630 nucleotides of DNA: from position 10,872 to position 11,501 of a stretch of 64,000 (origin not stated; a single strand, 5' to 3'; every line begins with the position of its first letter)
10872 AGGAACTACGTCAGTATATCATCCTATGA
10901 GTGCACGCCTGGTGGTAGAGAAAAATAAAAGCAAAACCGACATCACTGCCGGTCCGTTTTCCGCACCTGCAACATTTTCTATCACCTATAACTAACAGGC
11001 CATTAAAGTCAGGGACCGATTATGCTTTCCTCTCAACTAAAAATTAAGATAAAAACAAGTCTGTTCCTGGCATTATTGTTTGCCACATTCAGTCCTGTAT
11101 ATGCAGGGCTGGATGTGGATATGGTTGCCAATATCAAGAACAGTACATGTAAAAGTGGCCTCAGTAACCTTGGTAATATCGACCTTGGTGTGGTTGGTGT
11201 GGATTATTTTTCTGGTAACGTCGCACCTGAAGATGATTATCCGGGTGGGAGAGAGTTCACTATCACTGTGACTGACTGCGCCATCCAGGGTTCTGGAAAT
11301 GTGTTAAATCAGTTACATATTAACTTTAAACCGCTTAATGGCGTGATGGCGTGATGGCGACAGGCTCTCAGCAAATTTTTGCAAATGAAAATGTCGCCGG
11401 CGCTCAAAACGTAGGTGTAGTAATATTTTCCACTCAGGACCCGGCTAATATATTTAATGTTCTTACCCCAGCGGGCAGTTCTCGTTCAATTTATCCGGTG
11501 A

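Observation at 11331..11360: yadK inactivated by an 8-bp tandem duplication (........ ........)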

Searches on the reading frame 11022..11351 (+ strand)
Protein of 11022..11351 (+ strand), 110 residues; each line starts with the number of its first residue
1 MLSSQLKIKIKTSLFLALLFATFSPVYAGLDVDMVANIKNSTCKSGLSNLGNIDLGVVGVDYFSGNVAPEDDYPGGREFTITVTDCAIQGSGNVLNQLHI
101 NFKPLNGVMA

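Call 10: list_cluster_members(proteins=[window:11022-11351:+, window:11351-11623:+, window:11354-11623:+, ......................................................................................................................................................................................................])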
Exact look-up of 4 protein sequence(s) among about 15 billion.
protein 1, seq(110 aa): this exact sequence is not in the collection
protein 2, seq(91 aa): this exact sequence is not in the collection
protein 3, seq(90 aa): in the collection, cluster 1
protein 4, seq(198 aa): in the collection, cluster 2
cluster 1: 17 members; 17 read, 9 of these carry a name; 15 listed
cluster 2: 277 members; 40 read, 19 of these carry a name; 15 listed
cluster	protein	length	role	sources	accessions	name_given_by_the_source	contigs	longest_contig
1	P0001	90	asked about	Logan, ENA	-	-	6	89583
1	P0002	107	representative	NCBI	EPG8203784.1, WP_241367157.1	fimbrial-like protein, partial [Escherichia coli]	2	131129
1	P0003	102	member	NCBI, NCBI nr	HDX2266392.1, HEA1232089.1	TPA: fimbrial protein StaF, partial [Escherichia coli] | fimbrial protein StaF [Escherichia coli]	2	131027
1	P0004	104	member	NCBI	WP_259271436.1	fimbrial-like protein, partial [Klebsiella pneumoniae]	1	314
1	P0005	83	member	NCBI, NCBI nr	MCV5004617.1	fimbrial protein StaF, partial [Escherichia coli] | fimbrial protein StaF [Escherichia coli]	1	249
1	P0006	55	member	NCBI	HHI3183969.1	TPA: fimbrial protein StaF, partial [Escherichia coli]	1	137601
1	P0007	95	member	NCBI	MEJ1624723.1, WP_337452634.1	fimbrial-like protein, partial [Escherichia coli]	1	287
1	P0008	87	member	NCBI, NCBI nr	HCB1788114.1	TPA: fimbrial protein StaF, partial [Escherichia coli] | fimbrial protein StaF [Escherichia coli]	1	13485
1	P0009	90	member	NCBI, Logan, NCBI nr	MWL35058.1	hypothetical protein GQM17_28960 [Escherichia coli] | hypothetical protein [Escherichia coli]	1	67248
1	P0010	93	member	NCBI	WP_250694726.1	fimbrial-like protein, partial [Escherichia coli]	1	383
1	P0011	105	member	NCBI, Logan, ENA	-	-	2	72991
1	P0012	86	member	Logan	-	-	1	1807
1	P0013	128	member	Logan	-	-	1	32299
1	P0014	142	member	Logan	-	-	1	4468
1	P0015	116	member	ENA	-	-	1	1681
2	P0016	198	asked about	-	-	TPA: fimbrial-like protein [Escherichia coli] | Fimbrial protein n=1 Tax=Escherichia coli TaxID=562 RepID=A0A1M0D2K4_ECOLX | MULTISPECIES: fimbrial-like protein [Escherichia]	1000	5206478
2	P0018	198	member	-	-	fimbrial protein [Escherichia coli] | type 1 fimbria pilin | Fimbrial protein n=8 Tax=Enterobacteriaceae TaxID=543 RepID=A0A0A1A3Y9_ECOLX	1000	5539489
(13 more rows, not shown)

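Call 12: find_encoding_contigs(protein=P0001, flank=3000, max_places=10)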
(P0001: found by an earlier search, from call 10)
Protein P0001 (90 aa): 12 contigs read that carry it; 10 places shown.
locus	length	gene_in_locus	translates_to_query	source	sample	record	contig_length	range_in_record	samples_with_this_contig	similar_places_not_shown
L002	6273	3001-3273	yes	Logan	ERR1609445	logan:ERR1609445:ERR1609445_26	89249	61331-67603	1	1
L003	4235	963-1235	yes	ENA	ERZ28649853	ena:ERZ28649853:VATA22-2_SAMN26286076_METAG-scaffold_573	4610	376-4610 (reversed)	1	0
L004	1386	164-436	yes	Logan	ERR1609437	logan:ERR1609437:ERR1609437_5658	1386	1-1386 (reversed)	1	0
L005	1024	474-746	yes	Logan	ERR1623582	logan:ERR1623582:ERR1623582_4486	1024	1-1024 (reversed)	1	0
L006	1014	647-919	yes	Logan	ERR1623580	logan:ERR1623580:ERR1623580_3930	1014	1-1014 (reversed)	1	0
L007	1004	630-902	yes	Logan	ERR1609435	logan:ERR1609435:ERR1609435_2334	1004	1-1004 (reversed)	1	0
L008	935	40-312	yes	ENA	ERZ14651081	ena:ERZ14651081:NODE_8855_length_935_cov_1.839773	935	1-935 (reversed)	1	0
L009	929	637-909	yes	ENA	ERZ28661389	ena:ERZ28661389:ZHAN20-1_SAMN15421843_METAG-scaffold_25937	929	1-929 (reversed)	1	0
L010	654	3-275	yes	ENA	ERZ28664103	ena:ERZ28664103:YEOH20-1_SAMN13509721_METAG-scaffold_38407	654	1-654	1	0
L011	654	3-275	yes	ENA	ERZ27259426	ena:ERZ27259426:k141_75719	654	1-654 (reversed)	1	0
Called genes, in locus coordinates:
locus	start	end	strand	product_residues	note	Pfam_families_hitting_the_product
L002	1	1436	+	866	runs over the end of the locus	PF13954:PapC_N, PF00577:Usher, PF13953:PapC_C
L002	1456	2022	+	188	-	PF00419:Fimbrial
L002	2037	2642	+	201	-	PF00419:Fimbrial (weak)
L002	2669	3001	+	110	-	-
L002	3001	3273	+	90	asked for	-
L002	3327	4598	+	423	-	PF00419:Fimbrial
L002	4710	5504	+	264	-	PF02548:Pantoate_transf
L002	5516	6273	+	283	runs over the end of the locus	PF02569:Pantoate_ligase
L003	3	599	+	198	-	PF00419:Fimbrial (weak)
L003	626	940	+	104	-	-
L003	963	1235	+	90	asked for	-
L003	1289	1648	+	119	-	-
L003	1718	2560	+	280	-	PF00419:Fimbrial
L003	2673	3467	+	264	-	PF02548:Pantoate_transf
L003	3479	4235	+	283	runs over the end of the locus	PF02569:Pantoate_ligase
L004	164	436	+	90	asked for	-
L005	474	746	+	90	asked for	-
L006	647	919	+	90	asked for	-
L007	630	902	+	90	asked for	-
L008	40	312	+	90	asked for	-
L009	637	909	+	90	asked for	-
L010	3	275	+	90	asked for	?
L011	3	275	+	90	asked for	?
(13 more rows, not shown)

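Call 26: search_protein_families(library=pfam, proteins=[window:11022-11351:+], max_evalue=1)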
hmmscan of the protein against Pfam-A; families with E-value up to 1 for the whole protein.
seq(110 aa): 0 families
